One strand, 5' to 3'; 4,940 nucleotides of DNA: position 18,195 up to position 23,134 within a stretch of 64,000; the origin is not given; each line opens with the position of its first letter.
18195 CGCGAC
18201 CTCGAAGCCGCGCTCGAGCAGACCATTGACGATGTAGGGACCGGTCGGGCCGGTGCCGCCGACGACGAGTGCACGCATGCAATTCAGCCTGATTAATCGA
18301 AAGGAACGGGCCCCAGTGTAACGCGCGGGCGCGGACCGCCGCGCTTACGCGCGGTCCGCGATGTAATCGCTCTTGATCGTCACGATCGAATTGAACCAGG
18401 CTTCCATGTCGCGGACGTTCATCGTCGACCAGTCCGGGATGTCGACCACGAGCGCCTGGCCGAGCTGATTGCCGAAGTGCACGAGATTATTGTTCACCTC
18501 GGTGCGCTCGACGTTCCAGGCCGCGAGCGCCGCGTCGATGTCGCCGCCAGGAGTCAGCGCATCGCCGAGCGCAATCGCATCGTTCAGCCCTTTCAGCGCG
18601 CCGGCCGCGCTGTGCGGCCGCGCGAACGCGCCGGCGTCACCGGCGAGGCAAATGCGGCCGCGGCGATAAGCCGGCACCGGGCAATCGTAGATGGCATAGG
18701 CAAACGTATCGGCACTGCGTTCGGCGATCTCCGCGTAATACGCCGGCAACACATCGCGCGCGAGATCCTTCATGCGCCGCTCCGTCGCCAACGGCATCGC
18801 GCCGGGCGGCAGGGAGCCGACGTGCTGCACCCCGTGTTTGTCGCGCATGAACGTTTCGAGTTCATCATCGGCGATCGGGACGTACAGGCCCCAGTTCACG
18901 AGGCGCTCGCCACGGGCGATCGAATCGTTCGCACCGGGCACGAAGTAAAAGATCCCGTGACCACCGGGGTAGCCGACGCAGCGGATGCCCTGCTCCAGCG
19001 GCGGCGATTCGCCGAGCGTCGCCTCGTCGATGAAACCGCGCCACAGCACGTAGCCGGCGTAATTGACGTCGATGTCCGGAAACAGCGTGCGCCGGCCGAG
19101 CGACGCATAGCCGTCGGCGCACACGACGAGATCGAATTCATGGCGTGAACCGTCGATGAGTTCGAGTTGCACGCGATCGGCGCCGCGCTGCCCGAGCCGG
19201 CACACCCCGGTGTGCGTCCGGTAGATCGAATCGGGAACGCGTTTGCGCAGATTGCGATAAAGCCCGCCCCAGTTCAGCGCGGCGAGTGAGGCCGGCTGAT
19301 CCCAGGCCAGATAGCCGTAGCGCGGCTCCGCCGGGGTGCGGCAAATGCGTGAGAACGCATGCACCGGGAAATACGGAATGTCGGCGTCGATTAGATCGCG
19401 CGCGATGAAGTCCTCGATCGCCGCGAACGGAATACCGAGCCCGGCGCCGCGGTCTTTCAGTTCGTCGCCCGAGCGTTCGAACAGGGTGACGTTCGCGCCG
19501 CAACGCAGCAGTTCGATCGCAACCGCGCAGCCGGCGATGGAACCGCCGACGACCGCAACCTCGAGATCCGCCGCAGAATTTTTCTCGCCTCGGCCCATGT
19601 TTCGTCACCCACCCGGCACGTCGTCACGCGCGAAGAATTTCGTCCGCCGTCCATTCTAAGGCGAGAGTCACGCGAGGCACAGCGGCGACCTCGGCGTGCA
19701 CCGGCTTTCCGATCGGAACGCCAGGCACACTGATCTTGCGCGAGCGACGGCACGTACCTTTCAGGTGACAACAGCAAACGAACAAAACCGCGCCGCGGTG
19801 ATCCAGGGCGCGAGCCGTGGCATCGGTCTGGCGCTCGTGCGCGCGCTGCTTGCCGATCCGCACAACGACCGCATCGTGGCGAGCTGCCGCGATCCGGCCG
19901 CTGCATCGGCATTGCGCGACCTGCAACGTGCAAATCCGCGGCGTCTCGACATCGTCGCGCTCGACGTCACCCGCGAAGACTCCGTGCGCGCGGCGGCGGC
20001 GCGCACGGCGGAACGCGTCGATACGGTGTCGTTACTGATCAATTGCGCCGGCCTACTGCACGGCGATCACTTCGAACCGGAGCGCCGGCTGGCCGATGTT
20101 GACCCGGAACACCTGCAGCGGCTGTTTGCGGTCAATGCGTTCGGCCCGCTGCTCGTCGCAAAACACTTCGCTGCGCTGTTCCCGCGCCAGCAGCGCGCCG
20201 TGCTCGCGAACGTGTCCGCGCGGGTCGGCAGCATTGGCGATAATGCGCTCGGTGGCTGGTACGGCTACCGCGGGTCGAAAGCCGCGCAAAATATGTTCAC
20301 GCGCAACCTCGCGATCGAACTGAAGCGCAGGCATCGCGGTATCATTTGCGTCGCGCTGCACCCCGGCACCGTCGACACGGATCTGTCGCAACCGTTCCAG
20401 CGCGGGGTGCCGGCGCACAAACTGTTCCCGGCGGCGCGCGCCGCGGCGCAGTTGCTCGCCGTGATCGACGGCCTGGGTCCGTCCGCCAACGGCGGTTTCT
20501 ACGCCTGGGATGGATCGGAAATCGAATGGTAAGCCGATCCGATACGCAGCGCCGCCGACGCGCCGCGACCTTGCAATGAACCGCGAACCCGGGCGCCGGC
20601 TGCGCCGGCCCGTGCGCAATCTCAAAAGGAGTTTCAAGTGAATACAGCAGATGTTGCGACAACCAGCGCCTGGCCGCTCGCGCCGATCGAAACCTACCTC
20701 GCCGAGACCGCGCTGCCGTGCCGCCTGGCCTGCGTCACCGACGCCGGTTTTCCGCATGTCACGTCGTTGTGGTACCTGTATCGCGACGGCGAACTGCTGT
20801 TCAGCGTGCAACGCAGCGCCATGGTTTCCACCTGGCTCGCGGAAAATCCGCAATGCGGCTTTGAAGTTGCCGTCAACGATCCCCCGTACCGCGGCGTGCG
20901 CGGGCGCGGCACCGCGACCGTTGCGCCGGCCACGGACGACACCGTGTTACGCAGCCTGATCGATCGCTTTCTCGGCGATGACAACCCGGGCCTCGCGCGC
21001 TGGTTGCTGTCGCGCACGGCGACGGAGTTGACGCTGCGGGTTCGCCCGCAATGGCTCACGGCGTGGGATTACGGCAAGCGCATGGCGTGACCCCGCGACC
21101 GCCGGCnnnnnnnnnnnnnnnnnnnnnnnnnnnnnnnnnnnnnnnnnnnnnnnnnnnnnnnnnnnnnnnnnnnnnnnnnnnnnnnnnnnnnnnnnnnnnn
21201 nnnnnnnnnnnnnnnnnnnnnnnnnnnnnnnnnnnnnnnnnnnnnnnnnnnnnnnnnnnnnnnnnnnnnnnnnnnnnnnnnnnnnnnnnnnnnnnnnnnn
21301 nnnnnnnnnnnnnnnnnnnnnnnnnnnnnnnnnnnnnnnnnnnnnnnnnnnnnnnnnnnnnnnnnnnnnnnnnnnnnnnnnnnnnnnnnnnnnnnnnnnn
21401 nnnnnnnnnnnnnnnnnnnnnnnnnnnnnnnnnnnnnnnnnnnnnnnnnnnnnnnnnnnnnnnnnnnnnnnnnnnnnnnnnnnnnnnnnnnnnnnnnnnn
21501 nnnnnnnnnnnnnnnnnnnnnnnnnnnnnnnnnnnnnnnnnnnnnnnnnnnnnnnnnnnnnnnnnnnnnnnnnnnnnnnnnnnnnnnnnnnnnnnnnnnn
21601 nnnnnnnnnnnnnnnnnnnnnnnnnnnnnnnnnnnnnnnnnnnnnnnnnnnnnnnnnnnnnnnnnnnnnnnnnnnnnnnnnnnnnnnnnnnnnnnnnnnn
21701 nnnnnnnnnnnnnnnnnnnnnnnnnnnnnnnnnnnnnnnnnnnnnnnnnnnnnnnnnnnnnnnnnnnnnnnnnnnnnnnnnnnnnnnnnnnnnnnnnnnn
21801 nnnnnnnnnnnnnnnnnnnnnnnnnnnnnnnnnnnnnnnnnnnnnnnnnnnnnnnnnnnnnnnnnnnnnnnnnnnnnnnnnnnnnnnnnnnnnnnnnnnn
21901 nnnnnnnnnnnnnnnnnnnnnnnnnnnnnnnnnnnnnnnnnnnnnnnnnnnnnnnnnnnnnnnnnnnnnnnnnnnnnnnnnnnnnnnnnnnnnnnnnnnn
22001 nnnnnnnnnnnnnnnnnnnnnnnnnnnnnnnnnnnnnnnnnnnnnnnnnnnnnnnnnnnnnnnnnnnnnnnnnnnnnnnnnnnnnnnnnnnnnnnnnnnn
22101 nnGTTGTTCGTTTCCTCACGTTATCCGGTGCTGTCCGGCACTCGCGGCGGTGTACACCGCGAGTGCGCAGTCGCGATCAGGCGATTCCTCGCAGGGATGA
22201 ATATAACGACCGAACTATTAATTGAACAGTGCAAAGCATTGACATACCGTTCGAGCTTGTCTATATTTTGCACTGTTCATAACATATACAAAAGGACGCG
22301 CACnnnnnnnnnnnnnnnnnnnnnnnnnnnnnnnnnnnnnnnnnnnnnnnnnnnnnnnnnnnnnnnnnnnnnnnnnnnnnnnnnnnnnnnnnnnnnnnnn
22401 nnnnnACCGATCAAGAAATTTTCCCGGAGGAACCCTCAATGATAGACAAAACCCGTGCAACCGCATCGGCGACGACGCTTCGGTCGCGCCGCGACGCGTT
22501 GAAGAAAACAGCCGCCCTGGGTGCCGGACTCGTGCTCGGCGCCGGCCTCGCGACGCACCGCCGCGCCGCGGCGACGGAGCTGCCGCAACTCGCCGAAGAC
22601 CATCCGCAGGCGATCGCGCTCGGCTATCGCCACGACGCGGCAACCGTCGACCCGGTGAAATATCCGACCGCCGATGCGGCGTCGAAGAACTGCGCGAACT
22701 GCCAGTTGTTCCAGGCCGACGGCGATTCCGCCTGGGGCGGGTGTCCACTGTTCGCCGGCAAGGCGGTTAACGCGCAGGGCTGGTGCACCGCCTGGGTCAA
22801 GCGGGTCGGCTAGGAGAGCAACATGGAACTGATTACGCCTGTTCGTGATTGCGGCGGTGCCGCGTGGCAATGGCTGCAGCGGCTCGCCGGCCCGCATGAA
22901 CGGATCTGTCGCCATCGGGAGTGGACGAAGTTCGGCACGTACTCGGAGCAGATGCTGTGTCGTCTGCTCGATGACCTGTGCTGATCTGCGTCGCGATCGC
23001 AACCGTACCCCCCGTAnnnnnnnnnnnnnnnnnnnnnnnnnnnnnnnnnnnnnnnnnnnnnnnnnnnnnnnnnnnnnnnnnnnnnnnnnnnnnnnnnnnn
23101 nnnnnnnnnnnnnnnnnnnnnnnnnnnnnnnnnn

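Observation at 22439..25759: HiPIP–Cys mini-protein–DCC::Coq7 fusion–flavoprotein–UbiG operon: a ubiquinone-modifying hydroxylase packaged with its own electron-transfer partners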

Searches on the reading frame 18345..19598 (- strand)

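Call 48: search_protein_families(library=pfam, proteins=[window:18345-19598:-], max_evalue=0.001)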
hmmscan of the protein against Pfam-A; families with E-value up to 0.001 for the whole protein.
window:18345-19598:- (417 aa): 5 families
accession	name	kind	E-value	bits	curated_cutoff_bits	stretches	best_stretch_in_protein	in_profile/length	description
PF22607.2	FAD_binding-like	-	4.1e-24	85.4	27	1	180-305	1-130/130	FAD binding domain-like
PF01494.25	FAD_binding_3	-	2.4e-07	30.7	22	1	308-349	278-319/349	FAD binding domain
PF01266.30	DAO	-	1.8e-05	24.9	27.9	1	14-43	2-31/353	FAD dependent oxidoreductase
PF07992.20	Pyr_redox_2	-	0.00016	21.6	26.1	0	14-44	3-175/291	Pyridine nucleotide-disulphide oxidoreductase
PF00070.33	Pyr_redox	-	0.00078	20.3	22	0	14-44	2-32/82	Pyridine nucleotide-disulphide oxidoreductase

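Call 103: search_protein_families(library=ncbifam, proteins=[window:18345-19598:-], max_evalue=0.00001)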
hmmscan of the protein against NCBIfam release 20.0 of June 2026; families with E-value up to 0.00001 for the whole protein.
window:18345-19598:- (417 aa): 17 families
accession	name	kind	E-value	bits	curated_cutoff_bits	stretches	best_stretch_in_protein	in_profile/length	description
NF005566.0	PRK07236.1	subfamily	1.7e-85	287.3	333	1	9-385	4-377/386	hypothetical protein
NF005313.0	PRK06847.1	subfamily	5.3e-25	88.2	372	2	13-191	6-189/375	hypothetical protein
NF005243.0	PRK06753.1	equivalog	1.6e-24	86.5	365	1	13-197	2-183/374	hypothetical protein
NF005720.0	PRK07538.1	subfamily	6.5e-24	84.6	400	1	12-376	3-361/418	hypothetical protein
NF033623.1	urate_HpxO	equivalog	3.8e-17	62.3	500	0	139-191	129-182/381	FAD-dependent urate hydroxylase HpxO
TIGR03219.1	salicylate_mono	equivalog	4.2e-17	61.9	446.35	0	302-348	287-334/414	salicylate 1-monooxygenase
NF006021.0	PRK08163.1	equivalog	7.7e-16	58.1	459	0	307-374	280-348/398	3-hydroxybenzoate 6-monooxygenase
TIGR01988.1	Ubi-OHases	subfamily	3.7e-08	32.6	224.65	0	114-172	114-171/387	ubiquinone biosynthesis hydroxylase, UbiH/UbiF/VisC/COQ6 family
NF005761.0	PRK07588.1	equivalog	6.7e-08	31.9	454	0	13-173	2-165/392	FAD-binding domain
NF033476.1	tet_destruct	subfamily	9.8e-08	31.4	550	0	136-174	130-167/386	tetracycline destructase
NF004829.0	PRK06183.1-3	subfamily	2.9e-07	29.6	390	0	309-386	283-363/520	bifunctional 3-(3-hydroxy-phenyl)propionate/3-hydroxycinnamic acid hydroxylase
NF004523.0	PRK05868.1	equivalog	4.2e-07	29.1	536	0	305-367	273-336/372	FAD-binding protein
TIGR02023.1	BchP-ChlP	subfamily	6.3e-07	28.7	343.3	1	13-74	2-62/388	geranylgeranyl diphosphate reductase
NF004832.0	PRK06184.1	subfamily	9.4e-07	27.9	476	0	309-376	279-348/506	hypothetical protein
NF005062.0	PRK06475.1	equivalog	1.6e-06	27.2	524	0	14-63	6-54/401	FAD-binding protein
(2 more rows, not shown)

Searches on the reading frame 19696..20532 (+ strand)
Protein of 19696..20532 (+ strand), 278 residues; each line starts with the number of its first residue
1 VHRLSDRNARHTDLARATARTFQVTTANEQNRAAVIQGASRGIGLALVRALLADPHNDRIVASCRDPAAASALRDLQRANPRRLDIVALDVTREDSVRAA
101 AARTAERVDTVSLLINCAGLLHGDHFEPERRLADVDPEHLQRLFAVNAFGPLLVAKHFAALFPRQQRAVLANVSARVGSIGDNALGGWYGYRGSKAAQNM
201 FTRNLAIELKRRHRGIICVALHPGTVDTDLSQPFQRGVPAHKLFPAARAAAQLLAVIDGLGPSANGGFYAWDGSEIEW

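Call 3: search_protein_families(library=pfam, proteins=[window:19696-20532:+], max_evalue=0.01)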
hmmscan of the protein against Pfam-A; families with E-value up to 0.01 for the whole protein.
window:19696-20532:+ (278 aa): 5 families
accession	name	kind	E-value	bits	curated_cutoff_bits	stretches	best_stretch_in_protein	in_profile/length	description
PF00106.31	adh_short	-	1.4e-31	110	26.6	1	33-234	2-190/195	short chain dehydrogenase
PF13561.12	adh_short_C2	-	1.9e-23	83.7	27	1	38-236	1-186/236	Enoyl-(Acyl carrier protein) reductase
PF23441.1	SDR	-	3.4e-08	33.6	27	1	31-231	7-199/258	SDR-like rossmann domain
PF08659.16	KR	-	4.4e-06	27.2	22.6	1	35-127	4-98/180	KR domain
PF13460.12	NAD_binding_10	-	8.4e-05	22.9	27.2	1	38-102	1-59/184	NAD(P)H-binding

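Call 103: search_protein_families(library=ncbifam, proteins=[window:19696-20532:+], max_evalue=0.00001)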
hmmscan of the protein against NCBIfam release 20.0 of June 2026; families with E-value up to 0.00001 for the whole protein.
window:19696-20532:+ (278 aa): 187 families (the best 25 are shown)
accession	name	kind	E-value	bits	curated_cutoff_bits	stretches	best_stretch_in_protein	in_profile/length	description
NF006532.0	PRK09009.1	equivalog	2.1e-64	217.3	330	1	35-278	4-235/235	SDR family oxidoreductase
NF049951.1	HglthnlMButDhIsoH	equivalog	1.3e-37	129.4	350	1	33-278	3-226/226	1-hydroxy-2-glutathionyl-2-methyl-3-butene dehydrogenase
NF006035.0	PRK08177.1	equivalog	1.7e-28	99.7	251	1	30-230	3-187/228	SDR family oxidoreductase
NF005559.1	PRK07231.1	subfamily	3.8e-27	95.4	215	1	30-235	3-195/249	glucose 1-dehydrogenase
NF005403.0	PRK06953.1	equivalog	7.6e-27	94.2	254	1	33-278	3-222/222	SDR family oxidoreductase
NF006118.0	PRK08264.1-4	subfamily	9.6e-27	94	279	1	31-256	5-207/244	SDR family oxidoreductase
NF006119.0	PRK08264.1-5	subfamily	9.1e-24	84.2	249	1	30-258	5-202/233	SDR family oxidoreductase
TIGR04316.1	dhbA_paeA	equivalog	3.4e-22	79.2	300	1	35-232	2-186/250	2,3-dihydro-2,3-dihydroxybenzoate dehydrogenase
NF005067.0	PRK06484.1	equivalog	5e-22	78.1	713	1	26-232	4-197/524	short chain dehydrogenase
NF009468.0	PRK12826.1-4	equivalog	1.3e-21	77.5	318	1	30-229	6-193/256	SDR family oxidoreductase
NF005372.1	PRK06914.1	subfamily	1.7e-21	76.7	320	1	31-230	2-189/279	SDR family oxidoreductase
NF006120.0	PRK08264.1-6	subfamily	3.6e-21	75.9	274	1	30-232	6-190/246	SDR family oxidoreductase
NF005436.0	PRK07023.1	equivalog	7.4e-21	75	292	1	30-232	4-192/248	SDR family oxidoreductase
NF006565.0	PRK09072.1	equivalog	4e-20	72.5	238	1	31-230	5-188/265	SDR family oxidoreductase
NF009466.0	PRK12826.1-2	subfamily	4e-20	72.3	222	1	30-237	2-198/248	3-oxoacyl-ACP reductase FabG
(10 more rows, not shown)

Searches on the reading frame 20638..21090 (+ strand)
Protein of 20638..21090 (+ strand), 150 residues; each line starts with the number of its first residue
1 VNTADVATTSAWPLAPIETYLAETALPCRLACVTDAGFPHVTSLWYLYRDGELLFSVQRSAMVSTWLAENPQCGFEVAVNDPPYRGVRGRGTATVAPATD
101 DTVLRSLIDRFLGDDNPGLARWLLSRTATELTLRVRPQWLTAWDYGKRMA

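Call 3: search_protein_families(library=pfam, proteins=[window:20638-21090:+], max_evalue=0.01)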
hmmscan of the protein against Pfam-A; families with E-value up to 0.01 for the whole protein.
window:20638-21090:+ (150 aa): 2 families
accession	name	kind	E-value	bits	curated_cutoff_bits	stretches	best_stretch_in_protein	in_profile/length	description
PF01243.27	PNPOx_N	-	2e-06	28.6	28.1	1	26-132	13-112/120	Pyridoxamine 5'-phosphate oxidase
PF12900.13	Pyridox_ox_2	-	2.5e-06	27.9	27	1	23-119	10-115/140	Pyridoxamine 5'-phosphate oxidase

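Call 103: search_protein_families(library=ncbifam, proteins=[window:20638-21090:+], max_evalue=0.00001)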
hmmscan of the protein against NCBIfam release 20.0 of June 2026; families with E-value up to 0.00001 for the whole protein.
window:20638-21090:+ (150 aa): 1 family
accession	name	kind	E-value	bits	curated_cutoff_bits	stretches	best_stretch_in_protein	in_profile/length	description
TIGR03618.1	Rv1155_F420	subfamily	6.6e-11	42.5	79.05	1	23-116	6-103/127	TIGR03618 family F420-dependent PPOX class oxidoreductase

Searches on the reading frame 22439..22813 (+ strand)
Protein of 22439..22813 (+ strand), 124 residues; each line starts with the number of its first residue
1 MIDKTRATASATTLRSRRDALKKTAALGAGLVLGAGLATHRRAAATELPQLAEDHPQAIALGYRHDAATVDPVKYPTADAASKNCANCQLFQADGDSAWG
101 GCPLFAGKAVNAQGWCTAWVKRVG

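Call 3: search_protein_families(library=pfam, proteins=[window:22439-22813:+], max_evalue=0.01)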
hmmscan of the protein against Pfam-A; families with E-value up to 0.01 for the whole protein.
window:22439-22813:+ (124 aa): 1 family
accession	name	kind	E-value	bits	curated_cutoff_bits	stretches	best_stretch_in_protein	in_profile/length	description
PF01355.22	HIPIP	-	3.8e-23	82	22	1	55-120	2-66/66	High potential iron-sulfur protein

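Call 7: search_protein_families(library=ncbifam, proteins=[window:22439-22813:+], max_evalue=0.01)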
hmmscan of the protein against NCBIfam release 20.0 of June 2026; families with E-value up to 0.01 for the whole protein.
window:22439-22813:+ (124 aa): 1 family
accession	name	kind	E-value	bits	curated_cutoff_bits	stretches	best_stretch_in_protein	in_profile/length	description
TIGR01409.1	TAT_signal_seq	domain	0.00065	19.9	16.7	1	16-38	2-22/29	twin-arginine translocation signal domain-containing protein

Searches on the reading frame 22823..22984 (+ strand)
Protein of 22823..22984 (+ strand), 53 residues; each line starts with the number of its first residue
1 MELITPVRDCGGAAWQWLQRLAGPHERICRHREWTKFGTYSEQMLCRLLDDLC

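Call 3: search_protein_families(library=pfam, proteins=[window:22823-22984:+], max_evalue=0.01)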
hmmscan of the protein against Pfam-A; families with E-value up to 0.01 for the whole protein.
window:22823-22984:+ (53 aa): 0 families

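Call 7: search_protein_families(library=ncbifam, proteins=[window:22823-22984:+], max_evalue=0.01)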
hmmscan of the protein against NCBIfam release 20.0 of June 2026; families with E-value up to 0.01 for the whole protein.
window:22823-22984:+ (53 aa): 0 families

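Call 68: search_protein_representatives(protein=window:22823-22984:+)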
Query: 53 residues. Proteins with E-value up to 0.001 (for the whole library): 5; up to 1e-10: 1; up to 1e-30: 0. The best 5 are listed.
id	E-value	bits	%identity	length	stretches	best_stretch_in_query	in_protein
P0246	9.1e-20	85.6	79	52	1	5-53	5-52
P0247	9.4e-09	51.0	63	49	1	13-53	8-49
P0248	6.1e-08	48.5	69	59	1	18-53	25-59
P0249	1.2e-05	41.3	42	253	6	9-30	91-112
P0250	9.0e-04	35.4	42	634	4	21-47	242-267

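Call 71: find_encoding_contigs(protein=P0248, flank=6000, max_places=2)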
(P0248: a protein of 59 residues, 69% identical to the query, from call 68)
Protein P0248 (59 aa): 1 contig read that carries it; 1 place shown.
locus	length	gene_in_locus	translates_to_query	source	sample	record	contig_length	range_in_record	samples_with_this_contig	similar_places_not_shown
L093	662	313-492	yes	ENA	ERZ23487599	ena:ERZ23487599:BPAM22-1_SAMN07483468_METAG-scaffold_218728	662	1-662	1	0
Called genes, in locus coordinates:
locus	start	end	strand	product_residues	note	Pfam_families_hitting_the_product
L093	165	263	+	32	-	-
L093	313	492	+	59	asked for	-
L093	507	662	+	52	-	?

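Call 72: find_encoding_contigs(protein=P0247, flank=6000, max_places=2)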
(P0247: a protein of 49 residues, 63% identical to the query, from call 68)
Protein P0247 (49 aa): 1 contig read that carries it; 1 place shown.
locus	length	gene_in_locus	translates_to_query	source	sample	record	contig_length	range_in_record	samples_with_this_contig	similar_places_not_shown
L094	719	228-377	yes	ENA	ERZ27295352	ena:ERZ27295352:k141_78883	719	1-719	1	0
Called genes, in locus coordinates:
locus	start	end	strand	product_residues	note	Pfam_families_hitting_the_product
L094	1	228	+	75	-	?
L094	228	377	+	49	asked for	-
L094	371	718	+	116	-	?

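Call 97: search_protein_families(library=pfam, proteins=[window:22823-22984:+], max_evalue=10)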
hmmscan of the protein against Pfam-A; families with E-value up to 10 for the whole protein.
window:22823-22984:+ (53 aa): 0 families
